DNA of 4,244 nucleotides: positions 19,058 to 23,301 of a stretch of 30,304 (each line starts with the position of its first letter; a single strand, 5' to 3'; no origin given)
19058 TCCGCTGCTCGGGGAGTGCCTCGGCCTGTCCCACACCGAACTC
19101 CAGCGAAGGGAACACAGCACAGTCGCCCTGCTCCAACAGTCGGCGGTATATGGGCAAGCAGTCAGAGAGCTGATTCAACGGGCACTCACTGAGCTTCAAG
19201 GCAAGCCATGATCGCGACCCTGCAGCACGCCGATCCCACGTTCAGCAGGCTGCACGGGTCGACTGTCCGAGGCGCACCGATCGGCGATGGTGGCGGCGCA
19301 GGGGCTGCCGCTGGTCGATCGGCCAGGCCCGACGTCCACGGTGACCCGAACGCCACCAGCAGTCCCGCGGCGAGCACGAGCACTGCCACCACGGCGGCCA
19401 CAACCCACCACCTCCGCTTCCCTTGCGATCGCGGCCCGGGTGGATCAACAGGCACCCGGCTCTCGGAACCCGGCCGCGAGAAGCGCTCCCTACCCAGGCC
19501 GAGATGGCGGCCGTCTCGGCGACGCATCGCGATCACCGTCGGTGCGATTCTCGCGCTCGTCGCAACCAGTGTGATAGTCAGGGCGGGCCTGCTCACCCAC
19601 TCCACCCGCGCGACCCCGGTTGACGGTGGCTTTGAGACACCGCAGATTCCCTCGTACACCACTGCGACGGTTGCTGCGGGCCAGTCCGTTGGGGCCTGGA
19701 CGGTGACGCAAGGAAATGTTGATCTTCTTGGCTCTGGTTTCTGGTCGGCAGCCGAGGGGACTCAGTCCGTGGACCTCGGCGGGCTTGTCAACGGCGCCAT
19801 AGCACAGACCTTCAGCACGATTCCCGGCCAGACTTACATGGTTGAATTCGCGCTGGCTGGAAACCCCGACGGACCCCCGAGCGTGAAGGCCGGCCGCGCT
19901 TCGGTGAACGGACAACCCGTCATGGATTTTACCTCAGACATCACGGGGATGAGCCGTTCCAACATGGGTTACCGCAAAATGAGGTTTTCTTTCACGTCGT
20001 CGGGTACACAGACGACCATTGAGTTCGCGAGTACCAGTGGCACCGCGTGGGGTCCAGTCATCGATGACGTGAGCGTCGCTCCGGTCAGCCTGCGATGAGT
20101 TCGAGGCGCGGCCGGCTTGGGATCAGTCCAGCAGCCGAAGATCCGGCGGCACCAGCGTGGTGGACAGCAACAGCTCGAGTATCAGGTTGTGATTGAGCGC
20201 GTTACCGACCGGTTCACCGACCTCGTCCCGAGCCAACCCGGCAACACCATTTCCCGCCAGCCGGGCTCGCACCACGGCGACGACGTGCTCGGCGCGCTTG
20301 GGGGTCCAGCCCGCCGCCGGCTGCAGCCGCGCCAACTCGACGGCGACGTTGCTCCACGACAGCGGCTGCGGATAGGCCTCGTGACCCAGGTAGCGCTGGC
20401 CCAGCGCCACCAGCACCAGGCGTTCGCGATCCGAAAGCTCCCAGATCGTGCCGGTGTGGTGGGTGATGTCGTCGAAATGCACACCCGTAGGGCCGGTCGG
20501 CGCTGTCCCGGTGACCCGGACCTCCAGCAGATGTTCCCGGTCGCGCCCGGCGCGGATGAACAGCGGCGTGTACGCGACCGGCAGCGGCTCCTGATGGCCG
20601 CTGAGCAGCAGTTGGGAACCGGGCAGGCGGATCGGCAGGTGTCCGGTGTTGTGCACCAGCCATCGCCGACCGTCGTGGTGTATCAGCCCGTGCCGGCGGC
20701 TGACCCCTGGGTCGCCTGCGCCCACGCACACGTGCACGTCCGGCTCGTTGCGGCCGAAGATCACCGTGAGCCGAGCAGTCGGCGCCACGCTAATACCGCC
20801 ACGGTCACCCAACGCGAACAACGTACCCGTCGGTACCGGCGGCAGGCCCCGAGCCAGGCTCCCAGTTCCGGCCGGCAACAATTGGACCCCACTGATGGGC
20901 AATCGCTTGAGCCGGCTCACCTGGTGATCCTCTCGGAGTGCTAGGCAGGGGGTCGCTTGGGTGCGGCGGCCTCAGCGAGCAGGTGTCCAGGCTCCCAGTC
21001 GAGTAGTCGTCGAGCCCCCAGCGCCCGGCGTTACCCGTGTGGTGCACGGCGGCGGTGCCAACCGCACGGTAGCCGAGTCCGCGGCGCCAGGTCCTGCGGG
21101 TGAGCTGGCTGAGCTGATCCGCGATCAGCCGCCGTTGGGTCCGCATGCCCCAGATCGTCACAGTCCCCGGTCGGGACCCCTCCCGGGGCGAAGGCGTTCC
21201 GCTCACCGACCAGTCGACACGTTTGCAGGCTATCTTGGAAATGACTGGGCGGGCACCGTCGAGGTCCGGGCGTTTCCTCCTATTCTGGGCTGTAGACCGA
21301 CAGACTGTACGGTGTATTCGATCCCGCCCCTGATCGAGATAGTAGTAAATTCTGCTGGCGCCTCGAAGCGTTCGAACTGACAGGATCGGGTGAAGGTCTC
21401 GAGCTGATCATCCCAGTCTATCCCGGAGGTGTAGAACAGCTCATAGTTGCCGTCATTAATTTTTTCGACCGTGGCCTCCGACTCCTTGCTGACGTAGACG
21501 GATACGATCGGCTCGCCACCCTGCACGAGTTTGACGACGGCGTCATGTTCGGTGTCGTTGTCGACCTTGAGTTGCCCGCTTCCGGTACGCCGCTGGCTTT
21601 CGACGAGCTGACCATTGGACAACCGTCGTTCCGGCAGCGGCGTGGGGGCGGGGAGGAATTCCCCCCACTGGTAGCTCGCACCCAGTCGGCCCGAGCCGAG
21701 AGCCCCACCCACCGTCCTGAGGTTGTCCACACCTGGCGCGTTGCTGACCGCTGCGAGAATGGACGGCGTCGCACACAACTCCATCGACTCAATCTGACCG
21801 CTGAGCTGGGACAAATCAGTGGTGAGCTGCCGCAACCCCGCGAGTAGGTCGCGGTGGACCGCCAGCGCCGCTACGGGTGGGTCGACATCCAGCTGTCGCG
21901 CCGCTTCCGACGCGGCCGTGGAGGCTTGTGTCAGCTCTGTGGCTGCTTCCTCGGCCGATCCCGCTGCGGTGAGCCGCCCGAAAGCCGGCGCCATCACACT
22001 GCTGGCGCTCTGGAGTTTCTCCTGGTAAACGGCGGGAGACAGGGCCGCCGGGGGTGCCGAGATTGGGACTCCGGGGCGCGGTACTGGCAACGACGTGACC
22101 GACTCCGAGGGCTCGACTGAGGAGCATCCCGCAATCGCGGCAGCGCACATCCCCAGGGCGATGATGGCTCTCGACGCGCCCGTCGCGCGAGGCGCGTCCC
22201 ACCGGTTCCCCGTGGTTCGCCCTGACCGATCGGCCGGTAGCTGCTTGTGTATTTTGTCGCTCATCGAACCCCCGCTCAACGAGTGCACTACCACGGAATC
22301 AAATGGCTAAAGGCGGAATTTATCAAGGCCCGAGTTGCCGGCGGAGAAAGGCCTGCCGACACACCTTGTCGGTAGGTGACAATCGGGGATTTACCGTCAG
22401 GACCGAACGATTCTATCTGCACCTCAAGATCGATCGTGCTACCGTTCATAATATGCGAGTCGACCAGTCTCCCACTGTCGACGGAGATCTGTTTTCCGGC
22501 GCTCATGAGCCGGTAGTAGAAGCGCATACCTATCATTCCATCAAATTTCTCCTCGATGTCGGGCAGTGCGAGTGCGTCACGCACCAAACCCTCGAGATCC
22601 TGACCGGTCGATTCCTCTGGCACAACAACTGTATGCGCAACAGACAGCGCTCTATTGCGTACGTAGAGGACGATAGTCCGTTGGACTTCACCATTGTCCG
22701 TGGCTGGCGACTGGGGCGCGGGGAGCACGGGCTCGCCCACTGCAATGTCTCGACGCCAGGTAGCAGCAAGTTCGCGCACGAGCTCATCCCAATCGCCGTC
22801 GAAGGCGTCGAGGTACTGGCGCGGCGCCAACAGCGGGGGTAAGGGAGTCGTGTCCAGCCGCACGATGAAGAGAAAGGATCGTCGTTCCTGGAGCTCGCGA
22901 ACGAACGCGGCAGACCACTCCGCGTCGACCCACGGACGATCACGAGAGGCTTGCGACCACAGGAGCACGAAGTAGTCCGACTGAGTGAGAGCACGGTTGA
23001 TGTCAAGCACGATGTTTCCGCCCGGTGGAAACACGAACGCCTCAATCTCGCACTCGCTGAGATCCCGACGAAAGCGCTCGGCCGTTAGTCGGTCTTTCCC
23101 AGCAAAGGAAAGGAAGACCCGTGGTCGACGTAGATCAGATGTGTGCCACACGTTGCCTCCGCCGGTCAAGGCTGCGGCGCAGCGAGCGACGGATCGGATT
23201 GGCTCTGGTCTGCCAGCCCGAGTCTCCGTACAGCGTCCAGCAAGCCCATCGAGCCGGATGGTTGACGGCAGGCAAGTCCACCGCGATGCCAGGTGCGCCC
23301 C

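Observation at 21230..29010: Candidate undescribed 4-gene conflict/signalling operon: exported giant + TPR-CHAT protease + TIR-ubiquitin-like fusion + lipoprotein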

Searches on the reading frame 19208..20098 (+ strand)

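Call 12: search_protein_families(library=pfam, proteins=[window:19208-20098:+], max_evalue=0.001)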
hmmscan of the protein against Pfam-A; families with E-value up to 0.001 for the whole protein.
window:19208-20098:+ (296 aa): 1 family
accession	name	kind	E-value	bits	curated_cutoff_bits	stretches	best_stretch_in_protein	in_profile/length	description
PF04862.18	DUF642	-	2.6e-23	83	27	1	139-290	5-156/157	Protein of unknown function (DUF642)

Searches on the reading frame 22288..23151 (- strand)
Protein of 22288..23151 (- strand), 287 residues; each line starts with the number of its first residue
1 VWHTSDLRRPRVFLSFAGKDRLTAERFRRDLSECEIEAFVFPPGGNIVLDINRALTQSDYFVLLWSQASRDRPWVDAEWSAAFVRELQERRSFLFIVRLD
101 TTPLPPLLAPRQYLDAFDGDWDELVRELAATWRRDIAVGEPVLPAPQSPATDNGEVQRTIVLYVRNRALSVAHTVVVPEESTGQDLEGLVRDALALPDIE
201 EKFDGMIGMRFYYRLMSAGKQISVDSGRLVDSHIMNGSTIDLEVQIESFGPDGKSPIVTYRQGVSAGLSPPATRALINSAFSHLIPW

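Call 7: search_protein_families(library=pfam, proteins=[window:22288-23151:-], max_evalue=0.1)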
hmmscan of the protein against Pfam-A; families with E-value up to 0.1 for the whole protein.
window:22288-23151:- (287 aa): 3 families
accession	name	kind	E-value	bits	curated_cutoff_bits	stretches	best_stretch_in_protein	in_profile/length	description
PF13676.11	TIR_2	-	7.7e-21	75.3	28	1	12-128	1-121/122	TIR domain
PF01582.25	TIR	-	0.0019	18.5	21.3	1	12-102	4-99/179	TIR domain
PF08937.16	ThsB_TIR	-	0.04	14.8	21.2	1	50-83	51-84/100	Thoeris protein ThsB, TIR-like domain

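Call 8: search_protein_families(library=padloc, proteins=[window:22288-23151:-], max_evalue=0.1)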
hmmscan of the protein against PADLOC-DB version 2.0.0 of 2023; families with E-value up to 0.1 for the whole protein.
window:22288-23151:- (287 aa): 2 families
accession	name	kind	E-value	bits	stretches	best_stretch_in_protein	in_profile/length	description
PDLC05062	PDC-S66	-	0.0031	15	1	12-94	151-238/282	-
PDLC02962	RT-TIR_XII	-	0.064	10.1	1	37-91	378-433/478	single gene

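Call 9: search_protein_families(library=ncbifam, proteins=[window:22288-23151:-], max_evalue=0.1)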
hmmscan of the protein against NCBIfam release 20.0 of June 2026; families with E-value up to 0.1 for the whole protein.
window:22288-23151:- (287 aa): 1 family
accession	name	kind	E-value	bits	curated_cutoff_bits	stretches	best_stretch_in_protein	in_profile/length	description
NF042941.1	Retron_TIR_antiphage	equivalog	5e-07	28.9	600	1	11-99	341-434/464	TIR domain-containing anti-phage reverse transcriptase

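Call 16: find_related_loci(query=window:22288-23151:-, collection=genome_contigs, flank=10000)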
Query window:22288-23151:- (287 aa) in genome_contigs; peptide patterns used: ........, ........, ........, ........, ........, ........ (x = any residue, [..] = any of these).
109 stretches matched a pattern; 3 encode a relative of the query (tblastn E <= 1e-3); 3 distinct loci.
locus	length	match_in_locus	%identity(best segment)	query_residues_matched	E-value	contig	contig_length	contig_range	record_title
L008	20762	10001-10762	70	7-261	4e-111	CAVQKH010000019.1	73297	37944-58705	MAG: uncultured Actinomycetota bacterium isolate MFD02581.bin.2.214 genome assembly, contig: contig_31907, whole genome 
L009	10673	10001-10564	79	10-196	3e-95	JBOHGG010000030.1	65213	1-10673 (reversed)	MAG: Pseudonocardiaceae bacterium isolate SE1520_concoct.bin.16 NODE_55_length_65213_cov_10.870848, whole genome shotgun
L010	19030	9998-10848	85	3-287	1e-126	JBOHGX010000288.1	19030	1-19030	MAG: Pseudonocardiaceae bacterium isolate SC-B1_metabat2.bin.10 k127_37352, whole genome shotgun sequence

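Call 64: find_homologous_proteins(query=window:22288-23151:-)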
Query window:22288-23151:- (287 aa): 135 proteins with E <= 0.001 among 8000 candidates; the best 120 are listed.
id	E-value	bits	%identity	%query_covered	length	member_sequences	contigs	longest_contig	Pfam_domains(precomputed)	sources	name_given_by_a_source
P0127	2.4e-189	646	100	100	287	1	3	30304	PF13676.12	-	-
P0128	2.5e-152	524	82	100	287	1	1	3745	PF13676.12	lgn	-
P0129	1.9e-145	502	78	100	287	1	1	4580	PF13676.12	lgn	-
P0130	8.8e-143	493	78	100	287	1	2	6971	PF13676.12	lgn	-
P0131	1.1e-140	486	77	99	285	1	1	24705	PF13676.12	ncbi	-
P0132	2.7e-138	478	76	100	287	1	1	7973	PF13676.12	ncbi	-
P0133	4.4e-137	474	76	100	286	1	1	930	PF13676.12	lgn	-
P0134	2.5e-136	472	73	100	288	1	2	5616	PF13676.12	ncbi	ncbi:MAG: toll/interleukin-1 receptor domain-containing protein [Pseudonocardiaceae bacterium]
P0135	3.4e-135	468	75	100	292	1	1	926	PF13676.12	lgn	-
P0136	2.0e-132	459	73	100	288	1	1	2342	PF13676.12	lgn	-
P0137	4.1e-132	458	74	99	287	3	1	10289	PF13676.12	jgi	-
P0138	3.0e-131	455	75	97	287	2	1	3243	PF13676.12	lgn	-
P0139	7.8e-131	454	71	100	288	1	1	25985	PF13676.12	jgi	jgi:TIR domain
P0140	5.4e-130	451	78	92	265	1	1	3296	PF13676.12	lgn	-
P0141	1.7e-129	449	71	100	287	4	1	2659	PF13676.12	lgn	-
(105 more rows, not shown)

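Call 90: search_protein_families(library=pfam, alignment_id=A3, max_evalue=0.001)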
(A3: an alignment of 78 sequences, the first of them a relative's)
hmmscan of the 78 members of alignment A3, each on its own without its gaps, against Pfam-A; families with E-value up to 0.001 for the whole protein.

A. member 1, P0127 (287 aa): 1 family
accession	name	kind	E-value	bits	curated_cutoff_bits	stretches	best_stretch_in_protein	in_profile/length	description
PF13676.11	TIR_2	-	7.7e-21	75.3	28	1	12-128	1-121/122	TIR domain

B. families by the number of members that match (of 78 scanned): 11 families
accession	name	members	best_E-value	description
PF13676.11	TIR_2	59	2.3e-33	TIR domain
PF01582.25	TIR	34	4.3e-10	TIR domain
PF08937.16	ThsB_TIR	6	1.4e-05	Thoeris protein ThsB, TIR-like domain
PF12770.12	CHAT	4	1.4e-30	CHAT domain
PF19960.5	EAD7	3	2.1e-23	Effector-associated domain 7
PF13365.12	Trypsin_2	3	3.7e-16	Trypsin-like peptidase domain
PF01048.26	PNP_UDP_1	1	1.6e-14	Phosphorylase superfamily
PF08817.16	YukD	1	1e-06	WXG100 protein secretion system (Wss), protein YukD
PF00240.29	ubiquitin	1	7.2e-06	Ubiquitin family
PF19955.5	EAD1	1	5.7e-05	Effector-associated domain 1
PF11470.14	TUG-UBL1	1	0.00023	TUG ubiquitin-like domain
